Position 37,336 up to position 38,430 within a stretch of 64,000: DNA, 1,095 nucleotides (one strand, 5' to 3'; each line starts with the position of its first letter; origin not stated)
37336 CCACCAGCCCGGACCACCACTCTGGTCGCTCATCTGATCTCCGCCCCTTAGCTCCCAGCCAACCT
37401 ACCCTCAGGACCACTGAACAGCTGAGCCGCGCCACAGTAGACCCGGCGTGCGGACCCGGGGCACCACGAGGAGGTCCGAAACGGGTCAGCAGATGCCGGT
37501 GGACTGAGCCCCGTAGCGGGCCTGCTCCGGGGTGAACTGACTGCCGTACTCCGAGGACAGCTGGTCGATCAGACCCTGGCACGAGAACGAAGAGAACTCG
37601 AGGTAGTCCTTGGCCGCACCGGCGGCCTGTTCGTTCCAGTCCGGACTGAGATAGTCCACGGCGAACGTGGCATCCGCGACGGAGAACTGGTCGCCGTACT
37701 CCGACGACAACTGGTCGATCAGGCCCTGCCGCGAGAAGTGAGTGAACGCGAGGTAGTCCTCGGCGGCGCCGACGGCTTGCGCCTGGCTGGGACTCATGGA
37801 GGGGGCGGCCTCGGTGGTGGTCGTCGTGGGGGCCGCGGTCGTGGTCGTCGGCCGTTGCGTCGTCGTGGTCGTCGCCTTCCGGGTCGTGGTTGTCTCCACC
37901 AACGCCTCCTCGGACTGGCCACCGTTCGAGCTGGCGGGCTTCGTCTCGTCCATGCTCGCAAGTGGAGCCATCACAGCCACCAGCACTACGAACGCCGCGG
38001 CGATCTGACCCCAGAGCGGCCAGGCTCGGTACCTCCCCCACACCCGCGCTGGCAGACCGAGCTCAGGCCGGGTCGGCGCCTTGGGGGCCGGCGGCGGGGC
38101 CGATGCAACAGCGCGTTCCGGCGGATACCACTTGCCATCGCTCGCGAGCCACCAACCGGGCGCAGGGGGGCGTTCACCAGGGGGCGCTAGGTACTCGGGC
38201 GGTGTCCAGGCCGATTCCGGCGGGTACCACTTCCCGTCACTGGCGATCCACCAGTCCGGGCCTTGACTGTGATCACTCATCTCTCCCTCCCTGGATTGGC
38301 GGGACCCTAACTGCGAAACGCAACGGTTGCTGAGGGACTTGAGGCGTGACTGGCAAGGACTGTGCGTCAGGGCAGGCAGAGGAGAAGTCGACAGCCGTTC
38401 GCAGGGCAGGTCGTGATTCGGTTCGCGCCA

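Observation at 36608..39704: Integrase-less 3.1-kb islet at the 3' end of tRNA-Val, bounded by a 23/24-identical direct repeat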

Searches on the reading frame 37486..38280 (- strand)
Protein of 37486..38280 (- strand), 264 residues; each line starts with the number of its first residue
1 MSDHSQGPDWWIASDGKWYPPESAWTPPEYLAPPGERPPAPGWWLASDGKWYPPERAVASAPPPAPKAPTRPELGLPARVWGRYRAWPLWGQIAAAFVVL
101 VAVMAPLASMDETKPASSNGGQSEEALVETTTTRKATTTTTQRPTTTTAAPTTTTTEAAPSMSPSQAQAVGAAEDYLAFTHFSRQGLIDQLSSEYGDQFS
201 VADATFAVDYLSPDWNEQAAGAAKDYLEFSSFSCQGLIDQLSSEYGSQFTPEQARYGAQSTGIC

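Call 8: search_protein_families(library=phrogs, proteins=[window:37486-38280:-], max_evalue=0.1)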
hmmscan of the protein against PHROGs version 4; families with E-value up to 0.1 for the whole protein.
window:37486-38280:- (264 aa): 5 families
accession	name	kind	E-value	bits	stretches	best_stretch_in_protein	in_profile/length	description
phrog_15667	-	moron, auxiliary metabolic gene and host takeover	4.7e-40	138.7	1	117-264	60-207/208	superinfection exclusion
phrog_4980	-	moron, auxiliary metabolic gene and host takeover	2.3e-38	132.9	1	96-260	29-178/181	superinfection exclusion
phrog_13294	-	other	7.6e-10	39.6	1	153-244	191-280/294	lipoprotein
phrog_16415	-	unknown function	0.01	17.2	1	95-170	9-72/147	-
phrog_12210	-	unknown function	0.036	15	0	185-207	6-28/51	-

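Call 9: search_protein_families(library=pfam, proteins=[window:37486-38280:-], max_evalue=0.1)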
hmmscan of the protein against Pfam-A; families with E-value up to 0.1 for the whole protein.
window:37486-38280:- (264 aa): 5 families
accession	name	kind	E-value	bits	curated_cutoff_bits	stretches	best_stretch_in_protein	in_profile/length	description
PF07553.16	Lipoprotein_Ltp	-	5e-34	116.6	23.2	2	214-257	1-44/48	Host cell surface-exposed lipoprotein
PF21827.1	New_glue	-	2.9e-05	24.2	31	1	97-163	5-67/94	New glue protein family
PF11921.14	DUF3439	-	0.026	15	27.1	1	114-156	30-71/122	Domain of unknown function (DUF3439)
PF01456.22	Mucin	-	0.031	14.7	34.7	1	120-161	28-93/143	Mucin-like glycoprotein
PF06933.16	SSP160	-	0.081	11.6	25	1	129-160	678-707/758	Special lobe-specific silk protein SSP160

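Call 17: find_encoding_contigs(protein=window:37486-38280:-, flank=10000, max_places=10)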
Protein window:37486-38280:- (264 aa): 2 contigs read that carry it; 1 place shown.
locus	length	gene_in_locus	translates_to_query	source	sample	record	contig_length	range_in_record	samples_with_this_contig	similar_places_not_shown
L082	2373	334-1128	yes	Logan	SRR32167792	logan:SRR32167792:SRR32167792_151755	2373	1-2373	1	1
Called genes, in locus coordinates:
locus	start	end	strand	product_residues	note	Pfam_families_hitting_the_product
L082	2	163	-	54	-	?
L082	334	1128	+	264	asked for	-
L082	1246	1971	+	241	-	PF11611:DUF4352 (faint)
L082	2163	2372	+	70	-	?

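Call 20: search_protein_families(library=ncbifam, proteins=[window:37486-38280:-], max_evalue=0.1)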
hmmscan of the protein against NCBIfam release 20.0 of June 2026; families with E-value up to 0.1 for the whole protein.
window:37486-38280:- (264 aa): 1 family
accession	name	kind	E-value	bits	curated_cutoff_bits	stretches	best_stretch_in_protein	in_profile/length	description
NF040486.1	SrfA_fam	subfamily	0.0029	17.1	150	1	34-169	171-297/438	SrfA family protein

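Call 21: search_protein_families(library=padloc, proteins=[window:37486-38280:-], max_evalue=0.1)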
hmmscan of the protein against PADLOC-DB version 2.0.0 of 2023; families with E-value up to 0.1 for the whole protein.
window:37486-38280:- (264 aa): 0 families

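Call 32: find_related_loci(query=window:37486-38280:-, collection=viral_contigs, flank=10000)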
Query window:37486-38280:- (264 aa) in viral_contigs; peptide patterns used: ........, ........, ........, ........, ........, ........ (x = any residue, [..] = any of these).
21 stretches matched a pattern; 2 encode a relative of the query (tblastn E <= 1e-3); 2 distinct loci.
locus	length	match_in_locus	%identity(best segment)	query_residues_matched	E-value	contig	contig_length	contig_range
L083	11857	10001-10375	46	115-258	3e-27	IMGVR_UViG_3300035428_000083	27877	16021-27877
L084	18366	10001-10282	56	159-258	5e-27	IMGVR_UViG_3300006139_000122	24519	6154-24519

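Call 82: search_solved_structures(query=window:37486-38280:-, max_evalue=0.01, show_alignments=1)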
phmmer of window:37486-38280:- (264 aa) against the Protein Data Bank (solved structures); distinct sequences matched with E-value up to 0.01: 1.
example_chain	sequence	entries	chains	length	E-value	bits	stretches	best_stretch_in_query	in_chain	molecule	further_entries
4eqq_A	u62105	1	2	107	2.5e-06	30.3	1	167-258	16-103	Putative host cell surface-exposed lipoprotein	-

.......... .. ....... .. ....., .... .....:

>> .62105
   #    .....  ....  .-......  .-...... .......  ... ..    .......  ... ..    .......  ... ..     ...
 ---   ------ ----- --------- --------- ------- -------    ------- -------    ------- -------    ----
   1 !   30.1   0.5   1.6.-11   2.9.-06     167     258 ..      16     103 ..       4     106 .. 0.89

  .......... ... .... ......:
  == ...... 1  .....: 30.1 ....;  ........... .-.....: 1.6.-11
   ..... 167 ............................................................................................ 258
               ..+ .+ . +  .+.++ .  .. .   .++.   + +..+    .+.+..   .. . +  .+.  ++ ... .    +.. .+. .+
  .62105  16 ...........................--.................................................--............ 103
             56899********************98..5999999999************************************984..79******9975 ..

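Call 86: search_dna_similar(query=window:37486-38280:-, collection=phages, mode=protein, max_rows=15)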
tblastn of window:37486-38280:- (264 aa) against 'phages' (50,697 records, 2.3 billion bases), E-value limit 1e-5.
Records with a match: 139; places in all: 151; records where one place covers at least 80% of the query: 0.
Best place of each record, by identity: 60-80% 2; <60% 137.
By first word of the organism name: Gordonia 96; Streptococcus 12; Lactobacillus 8; Bacteriophage 5; Propionibacterium 4; Acinetobacter 2; Psychrobacter 2; Ruminococcus 2; Staphylococcus 2; Corynebacterium 1; and 5 more.
By host as written in the record: Gordonia terrae 3612 70; Gordonia terrae CAG3 9; Gordonia terrae NRRL B-16283 8; Gordonia rubripertincta NRRL B-16540 7; - 6; Propionibacterium freudenreichii 4; Acinetobacter baumannii 2; Psychrobacter sp. MV2 2; and 26 more.
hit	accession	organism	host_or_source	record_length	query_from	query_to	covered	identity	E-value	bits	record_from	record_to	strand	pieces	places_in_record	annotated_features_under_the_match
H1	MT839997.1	Bacteriophage sp.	human fecal samples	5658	170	263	36%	64.9%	5e-28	117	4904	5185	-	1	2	record has no annotation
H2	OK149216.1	Acinetobacter phage vB_IME_Ab2712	Acinetobacter baumannii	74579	170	264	36%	57.9%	2e-24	107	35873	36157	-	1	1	record has no annotation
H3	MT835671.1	Bacteriophage sp.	human fecal samples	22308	172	261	34%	61.1%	3e-25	110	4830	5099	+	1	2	record has no annotation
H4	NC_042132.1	Gordonia phage Sour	Gordonia terrae NRRL B-16283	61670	170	263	36%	56.1%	2e-23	105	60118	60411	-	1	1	76: superinfection exclusion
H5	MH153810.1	Gordonia phage Sour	Gordonia terrae NRRL B-16283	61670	170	263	36%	56.1%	2e-23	105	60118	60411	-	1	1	76: lipoprotein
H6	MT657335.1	Gordonia phage Mariokart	Gordonia terrae 3612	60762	170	263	36%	54.1%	2e-20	96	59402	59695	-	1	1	80: lipoprotein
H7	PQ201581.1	Acinetobacter phage AbIPP1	Acinetobacter baumannii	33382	170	264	36%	52.6%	5e-25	109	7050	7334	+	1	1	superinfection exclusion lipoprotein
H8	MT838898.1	Bacteriophage sp.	human fecal samples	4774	170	262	35%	53.8%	3e-15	81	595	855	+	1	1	record has no annotation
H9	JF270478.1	Psychrobacter phage Psymv2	Psychrobacter sp. MV2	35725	170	264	36%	51.6%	5e-24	106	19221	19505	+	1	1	superinfection exclusion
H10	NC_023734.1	Psychrobacter phage Psymv2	Psychrobacter sp. MV2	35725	170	264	36%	51.6%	5e-24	106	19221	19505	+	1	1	superinfection exclusion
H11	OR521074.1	Gordonia phage Kwekel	Gordonia terrae CAG3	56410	170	260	34%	53.8%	3e-16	84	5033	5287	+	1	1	11: lipoprotein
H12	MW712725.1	Gordonia phage EdmundFerry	Gordonia terrae 3612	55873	170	260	34%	53.8%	3e-16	84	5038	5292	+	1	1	10: lipoprotein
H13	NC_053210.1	Gordonia phage Dexdert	Gordonia terrae 3612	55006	170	260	34%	53.8%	3e-16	84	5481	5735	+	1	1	12: lipoprotein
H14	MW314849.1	Gordonia phage Dexdert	Gordonia terrae 3612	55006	170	260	34%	53.8%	3e-16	84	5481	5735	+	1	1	12: lipoprotein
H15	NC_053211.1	Gordonia phage Tiamoceli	Gordonia terrae 3612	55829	170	260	34%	53.8%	3e-16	84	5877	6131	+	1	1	12: lipoprotein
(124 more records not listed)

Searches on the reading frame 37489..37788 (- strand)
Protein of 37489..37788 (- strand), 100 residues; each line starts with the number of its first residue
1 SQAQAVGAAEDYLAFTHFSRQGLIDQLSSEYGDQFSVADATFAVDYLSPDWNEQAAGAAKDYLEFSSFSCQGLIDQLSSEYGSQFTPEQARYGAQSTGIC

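Call 66: find_homologous_proteins(query=window:37489-37788:-)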
Query window:37489-37788:- (100 aa): 244 proteins with E <= 0.001 among 250 candidates; the best 120 are listed.
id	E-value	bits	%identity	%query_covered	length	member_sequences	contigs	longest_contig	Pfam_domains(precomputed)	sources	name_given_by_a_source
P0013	4.6e-58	211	100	100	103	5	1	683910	PF07553.17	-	-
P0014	1.5e-50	187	88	100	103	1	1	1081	PF07553.17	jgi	jgi:hypothetical protein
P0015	5.8e-39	150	75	100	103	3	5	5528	PF07553.17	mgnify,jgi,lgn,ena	mgnify:FL=1|jgi:hypothetical protein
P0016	3.3e-38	148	73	100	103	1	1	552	PF07553.17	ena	-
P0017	3.9e-37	144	73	100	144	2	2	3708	PF07553.17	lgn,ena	-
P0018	5.7e-37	144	74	100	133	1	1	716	PF07553.17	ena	-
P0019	1.6e-36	142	74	100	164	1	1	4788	PF07553.17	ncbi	-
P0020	2.1e-36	142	68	100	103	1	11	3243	PF07553.17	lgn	-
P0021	3.7e-35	138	76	79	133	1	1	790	PF07553.17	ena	-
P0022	4.8e-35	138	70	99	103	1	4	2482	PF07553.17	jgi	jgi:hypothetical protein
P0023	1.1e-34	136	67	100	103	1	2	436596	PF07553.17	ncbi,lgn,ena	-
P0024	2.4e-34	135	67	100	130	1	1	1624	PF07553.17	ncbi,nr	ncbi:MAG TPA: Ltp family lipoprotein, partial [Ilumatobacteraceae bacterium]|nr:Ltp family lipoprote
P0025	2.0e-33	132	70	99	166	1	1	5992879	PF07553.17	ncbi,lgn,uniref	ncbi:Ltp family lipoprotein [Promicromonospora sp. MS192]|uniref:Ltp family lipoprotein n=1 Tax=Prom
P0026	3.1e-33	132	67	100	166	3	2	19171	PF07553.17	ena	-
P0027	3.8e-33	131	65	100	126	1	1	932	PF07553.17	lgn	-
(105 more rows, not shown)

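Call 68: find_encoding_contigs(protein=P0015, flank=8000, max_places=5)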
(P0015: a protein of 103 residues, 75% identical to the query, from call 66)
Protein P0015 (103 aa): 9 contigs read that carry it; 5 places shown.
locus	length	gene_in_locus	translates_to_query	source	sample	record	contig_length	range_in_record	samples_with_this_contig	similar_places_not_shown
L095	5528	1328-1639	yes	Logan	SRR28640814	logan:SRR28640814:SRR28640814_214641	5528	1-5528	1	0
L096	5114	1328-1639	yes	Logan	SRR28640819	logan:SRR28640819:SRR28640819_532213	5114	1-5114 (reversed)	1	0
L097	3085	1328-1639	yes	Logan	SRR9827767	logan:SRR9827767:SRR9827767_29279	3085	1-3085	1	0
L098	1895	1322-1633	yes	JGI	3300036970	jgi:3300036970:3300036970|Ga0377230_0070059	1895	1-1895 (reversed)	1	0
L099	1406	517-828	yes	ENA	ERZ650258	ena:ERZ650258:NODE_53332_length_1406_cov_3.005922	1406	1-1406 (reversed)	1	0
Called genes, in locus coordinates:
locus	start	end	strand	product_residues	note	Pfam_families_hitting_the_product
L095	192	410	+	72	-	PF22513:FitA-like_RHH (weak), PF01402:RHH_1 (weak)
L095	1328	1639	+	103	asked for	PF07553:Lipoprotein_Ltp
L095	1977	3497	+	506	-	PF04116:FA_hydroxylase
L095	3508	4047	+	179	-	PF10604:Polyketide_cyc2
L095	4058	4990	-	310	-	PF00248:Aldo_ket_red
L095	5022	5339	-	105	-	-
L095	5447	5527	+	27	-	?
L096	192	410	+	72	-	PF22513:FitA-like_RHH (weak), PF01402:RHH_1 (weak)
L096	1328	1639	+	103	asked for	PF07553:Lipoprotein_Ltp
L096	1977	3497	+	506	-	PF04116:FA_hydroxylase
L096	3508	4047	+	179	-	PF10604:Polyketide_cyc2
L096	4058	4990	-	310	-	PF00248:Aldo_ket_red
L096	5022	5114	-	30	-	?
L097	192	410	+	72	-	PF22513:FitA-like_RHH (weak), PF01402:RHH_1 (weak)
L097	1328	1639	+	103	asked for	PF07553:Lipoprotein_Ltp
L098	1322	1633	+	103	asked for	PF07553:Lipoprotein_Ltp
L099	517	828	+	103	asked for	PF07553:Lipoprotein_Ltp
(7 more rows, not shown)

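Call 69: find_encoding_contigs(protein=P0023, flank=8000, max_places=3)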
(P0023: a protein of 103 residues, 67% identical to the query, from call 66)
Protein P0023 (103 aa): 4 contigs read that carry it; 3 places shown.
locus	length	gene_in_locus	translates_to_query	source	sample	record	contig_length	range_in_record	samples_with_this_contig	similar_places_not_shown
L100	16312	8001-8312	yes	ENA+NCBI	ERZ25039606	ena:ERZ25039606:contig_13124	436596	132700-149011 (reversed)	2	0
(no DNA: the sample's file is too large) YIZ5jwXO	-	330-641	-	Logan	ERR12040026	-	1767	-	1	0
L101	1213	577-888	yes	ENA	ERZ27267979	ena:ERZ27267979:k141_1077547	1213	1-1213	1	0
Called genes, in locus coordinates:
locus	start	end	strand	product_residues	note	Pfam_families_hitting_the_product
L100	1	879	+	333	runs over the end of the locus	PF01628:HrcA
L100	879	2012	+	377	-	PF00226:DnaJ, PF01556:DnaJ_C, PF27659:CHP02642 (faint), PF00684:DnaJ_CXXCXGXG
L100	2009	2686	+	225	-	PF20260:PUA_4, PF04452:Methyltrans_RNA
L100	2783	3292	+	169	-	PF01381:HTH_3, PF13560:HTH_31, PF21179:BldD-like_C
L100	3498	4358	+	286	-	PF04055:Radical_SAM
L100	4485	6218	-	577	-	PF00353:HemolysinCabind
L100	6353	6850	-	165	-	PF00027:cNMP_binding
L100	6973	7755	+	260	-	PF00378:ECH_1, PF16113:ECH_2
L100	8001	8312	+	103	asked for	PF07553:Lipoprotein_Ltp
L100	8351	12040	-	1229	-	PF00270:DEAD, PF13245:AAA_19 (faint), PF00271:Helicase_C, PF21010:HA2_C, PF07717:OB_NTP_bind, PF11898:DUF3418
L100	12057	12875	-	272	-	PF05988:DUF899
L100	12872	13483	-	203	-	PF00440:TetR_N, PF21993:TetR_C_13_2 (weak)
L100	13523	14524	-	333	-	PF01869:BcrAD_BadFG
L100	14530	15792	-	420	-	PF02056:Glyco_hydro_4, PF11975:Glyco_hydro_4C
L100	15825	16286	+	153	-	PF08327:AHSA1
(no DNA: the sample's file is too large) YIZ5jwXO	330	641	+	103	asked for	PF07553:Lipoprotein_Ltp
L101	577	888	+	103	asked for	PF07553:Lipoprotein_Ltp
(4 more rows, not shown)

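Call 70: find_encoding_contigs(protein=P0019, flank=8000, max_places=3)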
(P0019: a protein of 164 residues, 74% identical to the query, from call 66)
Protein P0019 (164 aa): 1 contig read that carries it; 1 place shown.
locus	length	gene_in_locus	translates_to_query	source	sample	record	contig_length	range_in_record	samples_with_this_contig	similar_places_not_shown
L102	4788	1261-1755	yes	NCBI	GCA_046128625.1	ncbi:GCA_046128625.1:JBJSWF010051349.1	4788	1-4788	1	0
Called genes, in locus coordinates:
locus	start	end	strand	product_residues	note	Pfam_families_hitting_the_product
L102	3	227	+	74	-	?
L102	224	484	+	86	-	-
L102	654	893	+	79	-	PF13828:DUF4190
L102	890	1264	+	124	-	-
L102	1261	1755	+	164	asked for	PF07553:Lipoprotein_Ltp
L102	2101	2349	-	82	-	-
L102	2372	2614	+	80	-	-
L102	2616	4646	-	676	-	PF09250:Prim-Pol, PF13481:AAA_25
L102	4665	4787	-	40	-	?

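Call 84: find_encoding_contigs(protein=P0017, flank=8000, max_places=4)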
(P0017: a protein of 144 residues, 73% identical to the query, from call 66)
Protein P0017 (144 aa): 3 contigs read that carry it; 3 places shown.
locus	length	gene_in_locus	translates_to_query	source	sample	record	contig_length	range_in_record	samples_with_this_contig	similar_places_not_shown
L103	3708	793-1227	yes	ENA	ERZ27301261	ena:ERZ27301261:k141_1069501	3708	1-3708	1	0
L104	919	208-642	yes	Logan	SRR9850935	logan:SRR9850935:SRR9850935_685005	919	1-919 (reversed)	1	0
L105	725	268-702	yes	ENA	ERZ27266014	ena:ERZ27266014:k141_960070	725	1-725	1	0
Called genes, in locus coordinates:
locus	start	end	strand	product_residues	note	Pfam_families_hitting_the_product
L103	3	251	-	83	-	?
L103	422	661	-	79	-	-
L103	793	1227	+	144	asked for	PF07553:Lipoprotein_Ltp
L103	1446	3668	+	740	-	PF00089:Trypsin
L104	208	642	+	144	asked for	PF07553:Lipoprotein_Ltp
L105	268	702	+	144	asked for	PF07553:Lipoprotein_Ltp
